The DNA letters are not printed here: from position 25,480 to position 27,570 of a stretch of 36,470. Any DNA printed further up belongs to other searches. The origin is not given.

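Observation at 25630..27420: Orphan three-domain protein (winged helix, ATP-binding-like core, FkbM-like methyltransferase) packed between the Wzx flippase and the Wzy-like gene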

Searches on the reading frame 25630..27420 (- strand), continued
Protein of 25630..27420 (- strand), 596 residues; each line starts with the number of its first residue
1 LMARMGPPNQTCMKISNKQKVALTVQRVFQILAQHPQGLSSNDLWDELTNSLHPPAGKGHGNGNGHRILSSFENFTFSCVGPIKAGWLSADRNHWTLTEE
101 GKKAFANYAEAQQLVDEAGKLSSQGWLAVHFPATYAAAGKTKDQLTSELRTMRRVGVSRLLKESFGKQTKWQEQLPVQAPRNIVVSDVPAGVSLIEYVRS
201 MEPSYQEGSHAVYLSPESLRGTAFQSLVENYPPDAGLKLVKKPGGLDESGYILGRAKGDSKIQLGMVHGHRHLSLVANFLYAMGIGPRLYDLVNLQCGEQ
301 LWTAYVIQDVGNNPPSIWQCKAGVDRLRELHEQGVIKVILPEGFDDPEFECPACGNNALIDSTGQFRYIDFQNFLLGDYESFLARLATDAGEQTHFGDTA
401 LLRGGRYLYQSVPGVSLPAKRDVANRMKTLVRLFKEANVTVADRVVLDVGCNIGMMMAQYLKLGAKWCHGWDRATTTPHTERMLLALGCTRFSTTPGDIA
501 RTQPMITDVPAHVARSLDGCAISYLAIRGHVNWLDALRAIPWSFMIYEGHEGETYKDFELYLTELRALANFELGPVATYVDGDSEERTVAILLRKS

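Call 49: search_protein_families(library=pfam, proteins=[L024:2639-5713:+, L024:6323-7879:+, L024:9858-11663:-, L065:4648-6177:-, L065:6384-7817:+, L065:9238-10665:+, L065:10632-11588:+, L066:4079-6808:+, L066:9584-11002:-, L066:11697-13631:-], max_evalue=0.0001)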
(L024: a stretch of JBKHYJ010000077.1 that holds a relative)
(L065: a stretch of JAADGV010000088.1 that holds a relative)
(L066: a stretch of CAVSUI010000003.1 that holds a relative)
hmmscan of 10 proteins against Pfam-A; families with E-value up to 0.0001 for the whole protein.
L024:2639-5713:+ (1025 aa): 10 families
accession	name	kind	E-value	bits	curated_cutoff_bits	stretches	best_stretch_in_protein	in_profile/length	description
PF02518.31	HATPase_c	-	9.3e-31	107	26.4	1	753-864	1-109/111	Histidine kinase-, DNA gyrase B-, and HSP90-like ATPase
PF13185.12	GAF_2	-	1.6e-28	100.1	28.6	2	459-606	2-136/136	GAF domain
PF08447.18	PAS_3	-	1.6e-22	80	25.6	1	52-134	4-88/89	PAS fold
PF13426.13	PAS_9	-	1.9e-22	79.9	27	2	170-263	8-103/103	PAS domain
PF01590.32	GAF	-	2.2e-21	77.2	22.4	2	462-605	3-133/133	GAF domain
PF00072.30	Response_reg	-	3.1e-20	72.8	30.2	1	902-1013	1-108/111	Response regulator receiver domain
PF00512.31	HisKA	-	7.1e-17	61.7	26.9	1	641-706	1-65/66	His Kinase A (phospho-acceptor) domain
PF08448.16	PAS_4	-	3.6e-16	59.8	23.1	1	160-265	2-109/110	PAS fold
PF13492.12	GAF_3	-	8.1e-13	49.3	27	1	555-607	78-129/129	GAF domain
PF00989.32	PAS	-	2.1e-12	47.5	22.6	1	155-261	3-113/113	PAS fold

L024:6323-7879:+ (519 aa): 2 families
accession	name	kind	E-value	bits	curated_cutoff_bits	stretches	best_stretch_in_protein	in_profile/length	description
PF13440.11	Polysacc_synt_3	-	1.4e-21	77.5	23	1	41-339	1-291/293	Polysaccharide biosynthesis protein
PF01943.22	Polysacc_synt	-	1.1e-08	35.3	28.2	1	22-288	6-272/274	Polysaccharide biosynthesis protein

L024:9858-11663:- (602 aa): 1 family
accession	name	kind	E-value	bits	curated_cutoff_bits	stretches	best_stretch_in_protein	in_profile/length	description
PF13091.12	PLDc_2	-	1.1e-18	67.8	27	2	501-552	78-124/132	PLD-like domain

L065:4648-6177:- (510 aa): 2 families
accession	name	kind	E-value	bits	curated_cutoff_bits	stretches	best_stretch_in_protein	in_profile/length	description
PF03062.24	MBOAT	-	1e-28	101.1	27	1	188-390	80-296/337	MBOAT, membrane-bound O-acyltransferase family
PF13813.11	MBOAT_2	-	8.2e-05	23.3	25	0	310-370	4-66/85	Membrane bound O-acyl transferase family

L065:6384-7817:+ (478 aa): 1 family
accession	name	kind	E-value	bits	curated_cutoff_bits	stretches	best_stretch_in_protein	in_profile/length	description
PF01943.22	Polysacc_synt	-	9e-09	35.6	28.2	1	53-334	2-272/274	Polysaccharide biosynthesis protein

L065:9238-10665:+ (476 aa): 1 family
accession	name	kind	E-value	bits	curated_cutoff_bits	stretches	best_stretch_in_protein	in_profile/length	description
PF04932.20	Wzy_C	-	1.6e-18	67.4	31.7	1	226-373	3-149/149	O-Antigen ligase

L065:10632-11588:+ (319 aa): 3 families
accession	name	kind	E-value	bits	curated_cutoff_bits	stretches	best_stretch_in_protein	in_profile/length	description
PF00535.33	Glycos_transf_2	-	7.9e-33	114.2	23.3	1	16-141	2-129/168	Glycosyl transferase family 2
PF10111.15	Glyco_tranf_2_2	-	3.1e-09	37.2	27.3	1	18-133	4-129/276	Glycosyltransferase like family 2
PF13641.12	Glyco_tranf_2_3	-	3.2e-09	37.6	27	1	20-131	9-125/230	Glycosyltransferase like family 2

L066:4079-6808:+ (910 aa): 16 families
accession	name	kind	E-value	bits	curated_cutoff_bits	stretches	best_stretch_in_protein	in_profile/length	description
PF07724.20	AAA_2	-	5.8e-73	244.8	27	1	641-804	1-166/166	AAA domain (Cdc48 subfamily)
PF17871.7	AAA_lid_9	-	1.2e-36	125.2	22.8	1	384-486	1-103/104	AAA lid domain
PF10431.15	ClpB_D2-small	-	3.5e-27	94.7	21.9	1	810-890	1-81/81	C-terminal, D2-small domain, of ClpB protein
PF00004.35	AAA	-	1.2e-23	84.5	21.2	2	245-358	2-110/131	ATPase family associated with various cellular activities (AAA)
PF02861.25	Clp_N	-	1.1e-22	80.3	20.7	2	135-187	1-53/53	Clp amino terminal domain, pathogenicity island component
PF07728.20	AAA_5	-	1.7e-19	70.7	22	1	646-767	2-125/139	AAA domain (dynein-related subfamily)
PF13401.12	AAA_22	-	1.4e-11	45.3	27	1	645-741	7-110/130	AAA domain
PF13191.12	AAA_16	-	1.2e-10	42.6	32.6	1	222-323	2-142/167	AAA ATPase domain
PF20720.3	nSTAND3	-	3.3e-08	33.8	27.2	0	230-267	8-43/155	Novel STAND NTPase 3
PF00158.32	Sigma54_activat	-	1.3e-07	31.9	20.2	0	645-746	24-124/168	Sigma-54 interaction domain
PF05621.17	TniB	-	5.5e-07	29.6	22.4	1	252-379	46-183/189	Bacterial TniB protein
PF01637.24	ATPase_2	-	2.8e-06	27.7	33.2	0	225-332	4-129/225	ATPase domain predominantly from Archaea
PF01695.23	IstB_IS21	-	9.5e-06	25.7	24.1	0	239-306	90-153/238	IstB-like ATP binding protein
PF12775.13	AAA_7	-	4.9e-05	23.4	25.8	0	646-692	36-82/181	P-loop containing dynein motor region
PF13238.12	AAA_18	-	5e-05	24.2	29.4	0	246-309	3-64/128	AAA domain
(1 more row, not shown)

L066:9584-11002:- (473 aa): 1 family
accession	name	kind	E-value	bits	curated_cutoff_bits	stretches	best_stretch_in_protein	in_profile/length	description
PF00589.27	Phage_integrase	-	6.2e-22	78.6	27.1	1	305-453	24-169/172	Phage integrase family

L066:11697-13631:- (645 aa): 1 family
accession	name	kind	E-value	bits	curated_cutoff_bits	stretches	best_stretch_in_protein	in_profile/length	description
PF03796.21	DnaB_C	-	1e-35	123.8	27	1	372-606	15-247/255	DnaB-like helicase C terminal domain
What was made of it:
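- One homologue (L066) lies outside any polysaccharide locus (call 49).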

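Call 77: search_protein_families(library=padloc, proteins=[window:25630-27384:-], max_evalue=0.01)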
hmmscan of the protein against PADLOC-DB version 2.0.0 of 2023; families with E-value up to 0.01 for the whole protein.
window:25630-27384:- (584 aa): 0 families
